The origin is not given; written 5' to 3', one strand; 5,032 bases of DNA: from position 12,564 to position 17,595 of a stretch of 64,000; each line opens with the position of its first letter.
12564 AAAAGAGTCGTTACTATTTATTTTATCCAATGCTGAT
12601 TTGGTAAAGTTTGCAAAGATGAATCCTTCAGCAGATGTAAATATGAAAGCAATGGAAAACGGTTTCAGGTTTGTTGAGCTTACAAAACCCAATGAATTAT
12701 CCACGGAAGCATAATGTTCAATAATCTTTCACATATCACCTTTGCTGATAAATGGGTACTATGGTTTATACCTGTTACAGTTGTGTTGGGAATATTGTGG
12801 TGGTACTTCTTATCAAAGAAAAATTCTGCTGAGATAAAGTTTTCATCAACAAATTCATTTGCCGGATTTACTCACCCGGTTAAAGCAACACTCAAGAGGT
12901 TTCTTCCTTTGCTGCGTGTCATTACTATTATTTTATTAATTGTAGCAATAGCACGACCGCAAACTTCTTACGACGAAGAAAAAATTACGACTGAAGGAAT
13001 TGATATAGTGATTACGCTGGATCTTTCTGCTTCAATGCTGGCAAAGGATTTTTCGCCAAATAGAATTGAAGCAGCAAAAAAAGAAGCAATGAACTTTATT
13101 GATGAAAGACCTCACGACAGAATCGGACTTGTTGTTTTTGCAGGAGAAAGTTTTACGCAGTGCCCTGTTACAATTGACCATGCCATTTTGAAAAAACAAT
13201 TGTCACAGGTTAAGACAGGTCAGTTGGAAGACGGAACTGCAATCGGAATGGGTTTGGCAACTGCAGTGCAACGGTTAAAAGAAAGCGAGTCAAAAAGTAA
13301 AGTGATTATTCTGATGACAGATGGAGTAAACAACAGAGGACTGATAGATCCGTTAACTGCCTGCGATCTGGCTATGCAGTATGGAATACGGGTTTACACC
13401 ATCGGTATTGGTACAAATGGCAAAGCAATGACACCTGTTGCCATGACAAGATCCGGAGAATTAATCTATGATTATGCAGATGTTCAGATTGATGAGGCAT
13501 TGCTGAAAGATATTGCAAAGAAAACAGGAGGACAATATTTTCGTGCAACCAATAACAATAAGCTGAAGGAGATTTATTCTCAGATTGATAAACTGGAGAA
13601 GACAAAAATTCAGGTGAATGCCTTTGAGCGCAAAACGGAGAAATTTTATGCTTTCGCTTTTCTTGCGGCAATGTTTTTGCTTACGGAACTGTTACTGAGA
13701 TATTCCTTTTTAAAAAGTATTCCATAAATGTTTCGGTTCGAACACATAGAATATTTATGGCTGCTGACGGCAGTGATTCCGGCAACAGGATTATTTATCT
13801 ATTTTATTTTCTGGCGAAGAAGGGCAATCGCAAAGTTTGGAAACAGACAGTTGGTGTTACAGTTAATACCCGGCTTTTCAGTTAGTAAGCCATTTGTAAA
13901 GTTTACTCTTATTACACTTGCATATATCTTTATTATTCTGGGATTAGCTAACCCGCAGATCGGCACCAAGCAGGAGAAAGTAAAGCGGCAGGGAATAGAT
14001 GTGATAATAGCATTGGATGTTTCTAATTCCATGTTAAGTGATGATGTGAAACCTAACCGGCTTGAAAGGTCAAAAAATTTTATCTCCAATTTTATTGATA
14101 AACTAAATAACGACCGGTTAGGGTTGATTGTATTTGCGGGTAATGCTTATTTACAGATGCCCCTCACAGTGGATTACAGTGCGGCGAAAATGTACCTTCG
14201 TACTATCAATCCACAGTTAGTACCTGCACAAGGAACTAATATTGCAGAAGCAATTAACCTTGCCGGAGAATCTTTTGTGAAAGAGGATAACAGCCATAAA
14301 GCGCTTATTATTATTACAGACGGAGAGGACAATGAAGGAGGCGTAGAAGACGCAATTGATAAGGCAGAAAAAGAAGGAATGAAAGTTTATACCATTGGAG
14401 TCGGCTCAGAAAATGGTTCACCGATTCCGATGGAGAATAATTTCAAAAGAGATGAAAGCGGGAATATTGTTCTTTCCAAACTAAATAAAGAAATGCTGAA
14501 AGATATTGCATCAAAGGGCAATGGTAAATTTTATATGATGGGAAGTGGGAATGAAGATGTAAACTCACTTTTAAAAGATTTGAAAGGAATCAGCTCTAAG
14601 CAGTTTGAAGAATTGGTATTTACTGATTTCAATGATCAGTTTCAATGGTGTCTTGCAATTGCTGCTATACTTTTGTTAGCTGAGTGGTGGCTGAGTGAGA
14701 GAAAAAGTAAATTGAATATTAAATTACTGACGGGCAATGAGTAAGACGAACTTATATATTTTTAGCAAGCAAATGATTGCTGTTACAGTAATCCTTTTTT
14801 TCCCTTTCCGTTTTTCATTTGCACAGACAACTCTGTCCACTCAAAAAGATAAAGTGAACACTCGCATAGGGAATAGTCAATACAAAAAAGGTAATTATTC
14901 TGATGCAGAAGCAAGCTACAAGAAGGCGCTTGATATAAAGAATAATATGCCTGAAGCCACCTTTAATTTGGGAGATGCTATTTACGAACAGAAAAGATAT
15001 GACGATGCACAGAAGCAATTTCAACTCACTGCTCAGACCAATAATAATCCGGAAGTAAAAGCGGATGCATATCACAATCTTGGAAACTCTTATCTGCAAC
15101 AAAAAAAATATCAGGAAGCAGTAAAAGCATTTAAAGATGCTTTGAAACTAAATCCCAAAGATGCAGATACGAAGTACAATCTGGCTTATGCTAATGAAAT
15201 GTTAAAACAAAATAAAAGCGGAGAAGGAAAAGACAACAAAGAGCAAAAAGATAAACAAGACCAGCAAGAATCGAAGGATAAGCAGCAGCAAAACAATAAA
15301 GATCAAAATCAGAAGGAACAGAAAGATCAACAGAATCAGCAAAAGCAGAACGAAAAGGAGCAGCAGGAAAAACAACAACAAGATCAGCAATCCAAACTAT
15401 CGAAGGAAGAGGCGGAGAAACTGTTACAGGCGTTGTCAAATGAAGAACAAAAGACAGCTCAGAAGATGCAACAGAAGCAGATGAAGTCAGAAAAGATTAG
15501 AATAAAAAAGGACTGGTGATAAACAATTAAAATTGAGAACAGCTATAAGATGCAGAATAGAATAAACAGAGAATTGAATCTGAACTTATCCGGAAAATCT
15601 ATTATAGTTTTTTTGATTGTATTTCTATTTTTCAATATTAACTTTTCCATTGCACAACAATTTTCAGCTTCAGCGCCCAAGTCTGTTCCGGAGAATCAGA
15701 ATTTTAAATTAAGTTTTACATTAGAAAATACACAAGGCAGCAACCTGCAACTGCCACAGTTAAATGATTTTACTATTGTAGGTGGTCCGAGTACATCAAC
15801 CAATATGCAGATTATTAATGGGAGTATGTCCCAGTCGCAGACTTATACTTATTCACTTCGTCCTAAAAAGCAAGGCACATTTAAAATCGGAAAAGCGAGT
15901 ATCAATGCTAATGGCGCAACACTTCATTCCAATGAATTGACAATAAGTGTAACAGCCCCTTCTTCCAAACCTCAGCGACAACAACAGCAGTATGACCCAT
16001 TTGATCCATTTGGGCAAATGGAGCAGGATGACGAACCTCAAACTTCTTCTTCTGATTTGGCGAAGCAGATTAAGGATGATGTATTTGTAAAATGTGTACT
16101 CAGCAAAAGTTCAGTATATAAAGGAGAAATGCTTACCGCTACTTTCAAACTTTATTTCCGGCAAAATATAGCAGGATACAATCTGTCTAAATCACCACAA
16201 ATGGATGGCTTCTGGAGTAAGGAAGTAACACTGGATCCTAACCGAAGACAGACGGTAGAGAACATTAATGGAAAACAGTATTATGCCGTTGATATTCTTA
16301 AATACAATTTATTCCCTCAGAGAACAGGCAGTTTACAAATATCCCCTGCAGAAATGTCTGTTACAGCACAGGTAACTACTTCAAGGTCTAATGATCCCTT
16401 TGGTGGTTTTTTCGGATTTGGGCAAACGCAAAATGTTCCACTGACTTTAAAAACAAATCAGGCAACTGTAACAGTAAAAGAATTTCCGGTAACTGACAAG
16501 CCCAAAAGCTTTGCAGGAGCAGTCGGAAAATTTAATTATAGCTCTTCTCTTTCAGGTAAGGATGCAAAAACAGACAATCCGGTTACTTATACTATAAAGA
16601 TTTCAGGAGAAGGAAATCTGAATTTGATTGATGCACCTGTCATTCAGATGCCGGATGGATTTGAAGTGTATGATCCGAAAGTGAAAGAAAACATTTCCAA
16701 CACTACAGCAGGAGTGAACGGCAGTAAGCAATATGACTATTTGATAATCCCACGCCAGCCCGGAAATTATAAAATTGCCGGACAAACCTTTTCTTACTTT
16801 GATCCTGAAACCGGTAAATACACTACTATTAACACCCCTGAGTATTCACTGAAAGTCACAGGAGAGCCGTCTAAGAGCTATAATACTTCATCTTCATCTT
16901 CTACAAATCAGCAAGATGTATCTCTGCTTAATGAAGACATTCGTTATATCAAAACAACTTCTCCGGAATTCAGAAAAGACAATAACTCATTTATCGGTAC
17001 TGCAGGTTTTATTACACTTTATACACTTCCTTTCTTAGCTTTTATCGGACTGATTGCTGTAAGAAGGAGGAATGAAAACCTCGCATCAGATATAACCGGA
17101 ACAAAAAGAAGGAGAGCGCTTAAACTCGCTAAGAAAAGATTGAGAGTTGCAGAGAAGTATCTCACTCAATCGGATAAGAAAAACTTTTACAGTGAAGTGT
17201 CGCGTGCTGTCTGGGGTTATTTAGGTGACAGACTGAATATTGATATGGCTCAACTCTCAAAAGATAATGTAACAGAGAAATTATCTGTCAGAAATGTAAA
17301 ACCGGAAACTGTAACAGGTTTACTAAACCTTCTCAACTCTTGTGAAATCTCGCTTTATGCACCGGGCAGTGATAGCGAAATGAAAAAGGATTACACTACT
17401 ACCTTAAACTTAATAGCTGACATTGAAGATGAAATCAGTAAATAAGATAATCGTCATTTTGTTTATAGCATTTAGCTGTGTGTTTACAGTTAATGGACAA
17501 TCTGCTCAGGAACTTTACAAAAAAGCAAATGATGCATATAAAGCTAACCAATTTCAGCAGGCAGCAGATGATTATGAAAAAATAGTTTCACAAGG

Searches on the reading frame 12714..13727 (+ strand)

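Call 47: search_protein_families(library=pfam, proteins=[window:12714-13727:+], max_evalue=0.00001)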
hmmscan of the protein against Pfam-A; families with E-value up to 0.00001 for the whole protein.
window:12714-13727:+ (337 aa): 4 families
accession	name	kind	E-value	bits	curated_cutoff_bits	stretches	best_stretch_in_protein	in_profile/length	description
PF00092.34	VWA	-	1.3e-21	78.1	23.8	1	97-290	1-174/174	von Willebrand factor type A domain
PF13519.12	VWA_2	-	7.5e-19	68.8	27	1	98-204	1-106/107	von Willebrand factor type A domain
PF07584.16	BatA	-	1.4e-08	35.5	25.9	1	9-82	3-77/77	Aerotolerance regulator N-terminal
PF13768.12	VWA_3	-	5.1e-06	27.1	27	0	97-240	2-143/155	von Willebrand factor type A domain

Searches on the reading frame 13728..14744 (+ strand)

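Call 47: search_protein_families(library=pfam, proteins=[window:13728-14744:+], max_evalue=0.00001)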
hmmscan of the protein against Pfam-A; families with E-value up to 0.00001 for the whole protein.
window:13728-14744:+ (338 aa): 3 families
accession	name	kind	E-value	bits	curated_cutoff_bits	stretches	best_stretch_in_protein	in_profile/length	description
PF00092.34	VWA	-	1.5e-23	84.4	23.8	1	91-275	1-166/174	von Willebrand factor type A domain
PF13519.12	VWA_2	-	3.5e-22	79.5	27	1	92-200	1-107/107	von Willebrand factor type A domain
PF13768.12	VWA_3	-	3.8e-06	27.5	27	0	91-228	2-136/155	von Willebrand factor type A domain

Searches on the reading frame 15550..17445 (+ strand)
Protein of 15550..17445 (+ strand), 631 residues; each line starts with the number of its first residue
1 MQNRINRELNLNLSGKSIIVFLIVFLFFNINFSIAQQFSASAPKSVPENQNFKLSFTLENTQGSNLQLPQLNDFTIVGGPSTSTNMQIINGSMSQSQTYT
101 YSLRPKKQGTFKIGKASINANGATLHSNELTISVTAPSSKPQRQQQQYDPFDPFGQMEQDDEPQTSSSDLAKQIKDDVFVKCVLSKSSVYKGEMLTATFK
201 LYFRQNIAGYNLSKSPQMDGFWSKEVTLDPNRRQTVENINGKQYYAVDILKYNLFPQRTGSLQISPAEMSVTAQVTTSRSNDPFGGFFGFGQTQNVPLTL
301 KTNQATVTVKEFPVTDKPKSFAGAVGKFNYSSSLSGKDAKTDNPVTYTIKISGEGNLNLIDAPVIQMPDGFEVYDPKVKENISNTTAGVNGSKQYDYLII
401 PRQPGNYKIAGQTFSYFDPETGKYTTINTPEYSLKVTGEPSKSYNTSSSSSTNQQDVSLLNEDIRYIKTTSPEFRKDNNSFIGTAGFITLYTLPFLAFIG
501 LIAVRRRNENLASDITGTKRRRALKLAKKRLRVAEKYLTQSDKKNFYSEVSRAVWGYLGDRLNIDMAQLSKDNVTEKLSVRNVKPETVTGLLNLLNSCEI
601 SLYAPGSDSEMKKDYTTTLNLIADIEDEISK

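Call 47: search_protein_families(library=pfam, proteins=[window:15550-17445:+], max_evalue=0.00001)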
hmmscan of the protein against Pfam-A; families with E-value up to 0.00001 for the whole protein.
window:15550-17445:+ (631 aa): 1 family
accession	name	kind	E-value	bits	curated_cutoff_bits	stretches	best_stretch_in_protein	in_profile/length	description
PF13584.12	BatD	-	1.8e-47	160.4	24.1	3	40-134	2-92/92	BatD DUF11 like domain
